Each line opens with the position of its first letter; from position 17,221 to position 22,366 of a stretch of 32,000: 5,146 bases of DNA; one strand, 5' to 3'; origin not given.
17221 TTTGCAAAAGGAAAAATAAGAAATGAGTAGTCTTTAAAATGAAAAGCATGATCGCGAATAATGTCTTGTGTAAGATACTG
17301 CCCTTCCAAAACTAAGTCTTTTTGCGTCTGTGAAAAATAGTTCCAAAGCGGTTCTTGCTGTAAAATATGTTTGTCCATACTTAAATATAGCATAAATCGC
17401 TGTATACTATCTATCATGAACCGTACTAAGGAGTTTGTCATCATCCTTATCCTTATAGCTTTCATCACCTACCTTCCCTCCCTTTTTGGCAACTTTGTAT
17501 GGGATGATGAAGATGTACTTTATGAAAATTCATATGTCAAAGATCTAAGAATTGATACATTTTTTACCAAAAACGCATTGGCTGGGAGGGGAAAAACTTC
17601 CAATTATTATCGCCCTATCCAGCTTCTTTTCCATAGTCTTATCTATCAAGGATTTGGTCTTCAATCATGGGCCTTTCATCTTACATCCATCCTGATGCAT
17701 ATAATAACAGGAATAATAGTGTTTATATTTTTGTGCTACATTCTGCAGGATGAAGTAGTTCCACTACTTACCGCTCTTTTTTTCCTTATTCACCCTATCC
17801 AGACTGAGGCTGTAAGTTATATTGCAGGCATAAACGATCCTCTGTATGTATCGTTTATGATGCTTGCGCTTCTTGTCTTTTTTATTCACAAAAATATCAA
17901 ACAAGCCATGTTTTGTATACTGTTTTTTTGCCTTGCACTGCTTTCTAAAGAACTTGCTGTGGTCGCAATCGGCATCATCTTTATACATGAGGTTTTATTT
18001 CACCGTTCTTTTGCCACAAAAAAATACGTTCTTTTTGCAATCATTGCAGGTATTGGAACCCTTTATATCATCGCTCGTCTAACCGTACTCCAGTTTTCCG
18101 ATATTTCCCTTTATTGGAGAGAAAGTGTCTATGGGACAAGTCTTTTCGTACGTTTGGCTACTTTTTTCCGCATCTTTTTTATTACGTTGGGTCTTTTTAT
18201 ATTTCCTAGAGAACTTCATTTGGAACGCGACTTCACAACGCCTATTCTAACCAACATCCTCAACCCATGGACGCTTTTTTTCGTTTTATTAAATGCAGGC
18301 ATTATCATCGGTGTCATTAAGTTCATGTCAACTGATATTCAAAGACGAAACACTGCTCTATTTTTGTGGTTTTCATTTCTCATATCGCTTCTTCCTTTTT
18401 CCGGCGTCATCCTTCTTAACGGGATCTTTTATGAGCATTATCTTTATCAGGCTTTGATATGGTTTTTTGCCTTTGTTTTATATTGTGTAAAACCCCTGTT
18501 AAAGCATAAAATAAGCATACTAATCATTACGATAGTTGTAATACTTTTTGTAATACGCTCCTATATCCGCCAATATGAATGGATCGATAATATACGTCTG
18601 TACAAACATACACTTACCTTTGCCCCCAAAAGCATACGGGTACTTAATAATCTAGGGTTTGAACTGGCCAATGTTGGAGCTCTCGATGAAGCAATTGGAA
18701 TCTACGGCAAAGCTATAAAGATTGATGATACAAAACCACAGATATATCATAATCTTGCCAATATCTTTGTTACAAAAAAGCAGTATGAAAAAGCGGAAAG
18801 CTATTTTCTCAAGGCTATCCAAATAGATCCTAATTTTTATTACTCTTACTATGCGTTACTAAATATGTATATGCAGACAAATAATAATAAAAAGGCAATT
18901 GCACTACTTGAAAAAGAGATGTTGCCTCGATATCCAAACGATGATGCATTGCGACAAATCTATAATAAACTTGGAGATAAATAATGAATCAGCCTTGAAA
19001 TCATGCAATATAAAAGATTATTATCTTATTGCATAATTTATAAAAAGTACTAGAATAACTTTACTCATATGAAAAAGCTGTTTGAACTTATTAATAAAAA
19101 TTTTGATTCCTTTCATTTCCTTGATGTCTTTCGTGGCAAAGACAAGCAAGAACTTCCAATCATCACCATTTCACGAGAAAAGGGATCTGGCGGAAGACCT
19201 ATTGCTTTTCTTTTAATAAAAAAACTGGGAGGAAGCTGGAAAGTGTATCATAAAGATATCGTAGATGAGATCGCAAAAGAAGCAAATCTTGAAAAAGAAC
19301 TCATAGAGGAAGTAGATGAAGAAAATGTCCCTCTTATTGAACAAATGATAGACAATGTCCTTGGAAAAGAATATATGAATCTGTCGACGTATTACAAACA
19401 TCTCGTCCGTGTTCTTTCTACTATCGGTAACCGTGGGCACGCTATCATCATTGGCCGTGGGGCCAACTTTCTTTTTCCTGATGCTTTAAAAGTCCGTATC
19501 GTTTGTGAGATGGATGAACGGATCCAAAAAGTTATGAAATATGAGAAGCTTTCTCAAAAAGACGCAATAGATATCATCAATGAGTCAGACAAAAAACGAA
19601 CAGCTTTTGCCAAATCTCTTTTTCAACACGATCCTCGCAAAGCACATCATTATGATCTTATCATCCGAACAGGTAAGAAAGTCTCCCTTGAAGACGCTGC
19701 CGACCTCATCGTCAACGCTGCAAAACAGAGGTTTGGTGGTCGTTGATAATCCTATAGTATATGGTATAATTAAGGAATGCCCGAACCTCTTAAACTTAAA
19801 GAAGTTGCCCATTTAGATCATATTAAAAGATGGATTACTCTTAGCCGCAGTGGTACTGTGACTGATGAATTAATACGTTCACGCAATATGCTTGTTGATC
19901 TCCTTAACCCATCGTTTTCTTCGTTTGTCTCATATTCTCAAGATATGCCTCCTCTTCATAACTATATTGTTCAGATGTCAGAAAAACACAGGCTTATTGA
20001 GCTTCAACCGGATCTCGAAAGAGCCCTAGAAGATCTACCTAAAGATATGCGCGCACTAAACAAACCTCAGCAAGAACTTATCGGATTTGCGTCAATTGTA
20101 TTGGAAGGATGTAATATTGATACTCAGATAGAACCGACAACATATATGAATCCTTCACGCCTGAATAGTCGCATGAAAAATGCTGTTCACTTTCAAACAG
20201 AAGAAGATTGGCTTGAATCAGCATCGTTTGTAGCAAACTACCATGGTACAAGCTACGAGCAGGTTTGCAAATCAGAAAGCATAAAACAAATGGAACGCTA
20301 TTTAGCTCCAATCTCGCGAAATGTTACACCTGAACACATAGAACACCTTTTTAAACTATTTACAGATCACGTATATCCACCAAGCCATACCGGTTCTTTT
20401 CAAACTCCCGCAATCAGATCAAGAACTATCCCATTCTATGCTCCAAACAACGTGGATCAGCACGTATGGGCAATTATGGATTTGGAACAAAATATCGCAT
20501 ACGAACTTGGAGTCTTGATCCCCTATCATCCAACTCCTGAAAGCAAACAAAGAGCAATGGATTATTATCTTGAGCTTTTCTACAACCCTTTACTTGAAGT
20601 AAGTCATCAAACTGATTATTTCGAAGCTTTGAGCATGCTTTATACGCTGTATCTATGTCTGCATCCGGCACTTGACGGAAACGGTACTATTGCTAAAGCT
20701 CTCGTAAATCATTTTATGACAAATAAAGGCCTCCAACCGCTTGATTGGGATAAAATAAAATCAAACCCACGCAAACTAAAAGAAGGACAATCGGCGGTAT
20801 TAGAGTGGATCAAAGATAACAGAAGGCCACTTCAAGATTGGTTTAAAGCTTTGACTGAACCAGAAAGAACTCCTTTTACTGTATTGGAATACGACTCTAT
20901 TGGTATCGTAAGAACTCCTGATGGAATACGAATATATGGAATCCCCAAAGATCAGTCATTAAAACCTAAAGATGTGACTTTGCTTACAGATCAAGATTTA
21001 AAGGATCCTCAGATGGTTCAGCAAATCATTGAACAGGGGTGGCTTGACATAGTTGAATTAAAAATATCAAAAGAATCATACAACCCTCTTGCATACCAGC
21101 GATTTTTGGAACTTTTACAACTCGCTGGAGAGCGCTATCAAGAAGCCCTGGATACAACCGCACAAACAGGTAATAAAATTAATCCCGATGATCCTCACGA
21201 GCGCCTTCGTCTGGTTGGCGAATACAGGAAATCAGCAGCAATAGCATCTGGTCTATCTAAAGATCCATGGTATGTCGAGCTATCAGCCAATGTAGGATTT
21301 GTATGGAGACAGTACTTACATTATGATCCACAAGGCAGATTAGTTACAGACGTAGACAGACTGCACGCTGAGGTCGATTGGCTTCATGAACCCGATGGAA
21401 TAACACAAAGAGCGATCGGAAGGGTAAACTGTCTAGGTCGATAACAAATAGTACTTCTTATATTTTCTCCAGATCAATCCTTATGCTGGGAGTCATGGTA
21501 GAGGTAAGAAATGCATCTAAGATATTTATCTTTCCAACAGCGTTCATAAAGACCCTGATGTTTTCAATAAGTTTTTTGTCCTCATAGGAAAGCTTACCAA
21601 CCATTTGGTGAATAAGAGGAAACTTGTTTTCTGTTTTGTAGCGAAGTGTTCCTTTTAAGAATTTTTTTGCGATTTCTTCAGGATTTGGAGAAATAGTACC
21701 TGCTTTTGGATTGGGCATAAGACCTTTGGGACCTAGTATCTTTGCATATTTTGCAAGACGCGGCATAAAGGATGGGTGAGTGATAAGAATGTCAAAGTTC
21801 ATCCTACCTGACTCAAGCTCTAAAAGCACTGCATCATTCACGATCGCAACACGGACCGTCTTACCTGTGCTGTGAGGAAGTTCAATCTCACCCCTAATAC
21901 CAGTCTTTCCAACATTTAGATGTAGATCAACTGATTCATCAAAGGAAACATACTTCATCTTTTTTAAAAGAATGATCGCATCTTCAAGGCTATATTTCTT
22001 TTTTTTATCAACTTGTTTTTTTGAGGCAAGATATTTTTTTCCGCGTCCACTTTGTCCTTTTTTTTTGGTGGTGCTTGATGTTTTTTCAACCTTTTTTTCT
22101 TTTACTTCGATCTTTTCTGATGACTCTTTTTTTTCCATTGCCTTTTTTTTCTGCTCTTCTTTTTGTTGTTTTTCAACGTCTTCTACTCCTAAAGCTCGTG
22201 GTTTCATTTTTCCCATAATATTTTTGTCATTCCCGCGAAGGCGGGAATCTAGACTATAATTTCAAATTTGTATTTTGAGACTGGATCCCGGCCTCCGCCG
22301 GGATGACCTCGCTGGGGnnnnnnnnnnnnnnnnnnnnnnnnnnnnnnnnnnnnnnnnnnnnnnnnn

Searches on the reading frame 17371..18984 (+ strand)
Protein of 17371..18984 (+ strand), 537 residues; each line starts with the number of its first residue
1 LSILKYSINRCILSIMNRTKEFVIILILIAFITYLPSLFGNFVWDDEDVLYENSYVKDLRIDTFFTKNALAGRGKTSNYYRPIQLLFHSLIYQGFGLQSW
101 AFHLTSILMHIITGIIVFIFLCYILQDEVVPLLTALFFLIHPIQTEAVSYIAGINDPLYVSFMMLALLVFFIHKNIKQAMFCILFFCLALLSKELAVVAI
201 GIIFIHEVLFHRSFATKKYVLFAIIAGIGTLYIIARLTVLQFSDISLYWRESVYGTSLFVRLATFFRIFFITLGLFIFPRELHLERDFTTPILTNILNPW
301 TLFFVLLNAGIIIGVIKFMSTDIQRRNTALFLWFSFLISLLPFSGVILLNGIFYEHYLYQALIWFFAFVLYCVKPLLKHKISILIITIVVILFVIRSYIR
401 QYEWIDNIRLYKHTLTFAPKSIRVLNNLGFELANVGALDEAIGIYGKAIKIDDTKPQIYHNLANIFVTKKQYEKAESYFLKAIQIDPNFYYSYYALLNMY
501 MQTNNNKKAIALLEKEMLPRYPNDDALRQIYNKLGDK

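Call 105: search_protein_families(library=pfam, proteins=[window:17371-18984:+], max_evalue=0.01)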
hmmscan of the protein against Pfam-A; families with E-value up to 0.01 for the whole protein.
window:17371-18984:+ (537 aa): 12 families
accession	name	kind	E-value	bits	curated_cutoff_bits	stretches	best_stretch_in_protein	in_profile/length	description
PF00515.34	TPR_1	-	3.4e-13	49.2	27.8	1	457-489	2-34/34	Tetratricopeptide repeat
PF13431.12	TPR_17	-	5.1e-13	48.6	24.4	2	445-476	2-33/34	Tetratricopeptide repeat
PF13181.12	TPR_8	-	8.6e-13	47.8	25.7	1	457-488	2-33/34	Tetratricopeptide repeat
PF07719.23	TPR_2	-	1.7e-12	46.9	27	1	457-488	2-33/34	Tetratricopeptide repeat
PF14559.12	TPR_19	-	8e-09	36.1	25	2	470-529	5-63/68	Tetratricopeptide repeat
PF13414.12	TPR_11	-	5.8e-08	32.7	26.8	1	436-467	8-39/42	TPR repeat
PF13424.12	TPR_12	-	5.9e-08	33.2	30.1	2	423-486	4-75/77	Tetratricopeptide repeat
PF13176.12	TPR_7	-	2.1e-07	30.9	27.9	0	459-486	2-29/36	Tetratricopeptide repeat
PF13374.12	TPR_10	-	7.7e-07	29.4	27.5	0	458-485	4-31/42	Tetratricopeptide repeat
PF13428.12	TPR_14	-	4e-06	27.4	23.5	0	456-495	1-40/44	Tetratricopeptide repeat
PF13231.12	PMT_2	-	0.0003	21.5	26.1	1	87-228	9-152/160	Dolichyl-phosphate-mannose-protein mannosyltransferase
PF22883.1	Consortin_N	-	0.003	17.9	27.7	0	456-476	6-26/52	Consortin, N-terminal domain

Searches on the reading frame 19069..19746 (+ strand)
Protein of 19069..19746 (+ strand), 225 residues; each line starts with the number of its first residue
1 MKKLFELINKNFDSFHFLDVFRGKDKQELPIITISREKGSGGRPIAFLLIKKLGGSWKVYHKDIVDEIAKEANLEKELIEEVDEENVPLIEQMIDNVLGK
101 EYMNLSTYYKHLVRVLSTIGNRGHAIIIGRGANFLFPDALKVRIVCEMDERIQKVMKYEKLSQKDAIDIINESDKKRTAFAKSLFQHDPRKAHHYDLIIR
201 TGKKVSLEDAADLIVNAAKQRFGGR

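Call 61: search_protein_families(library=pfam, proteins=[window:19069-19746:+], max_evalue=0.001)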
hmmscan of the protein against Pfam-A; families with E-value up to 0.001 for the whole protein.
window:19069-19746:+ (225 aa): 1 family
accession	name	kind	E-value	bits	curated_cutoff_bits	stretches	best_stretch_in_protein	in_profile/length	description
PF13189.12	Cytidylate_kin2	-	1.6e-36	126.6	28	1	31-202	1-175/176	Cytidylate kinase-like family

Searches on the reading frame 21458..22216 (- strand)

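Call 61: search_protein_families(library=pfam, proteins=[window:21458-22216:-], max_evalue=0.001)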
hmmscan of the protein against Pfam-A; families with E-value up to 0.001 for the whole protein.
window:21458-22216:- (252 aa): 1 family
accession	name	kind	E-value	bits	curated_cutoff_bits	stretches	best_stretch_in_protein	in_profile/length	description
PF00687.26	Ribosomal_L1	-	2.6e-27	96.1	32.2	2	136-243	85-198/198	Ribosomal protein L1p/L10e family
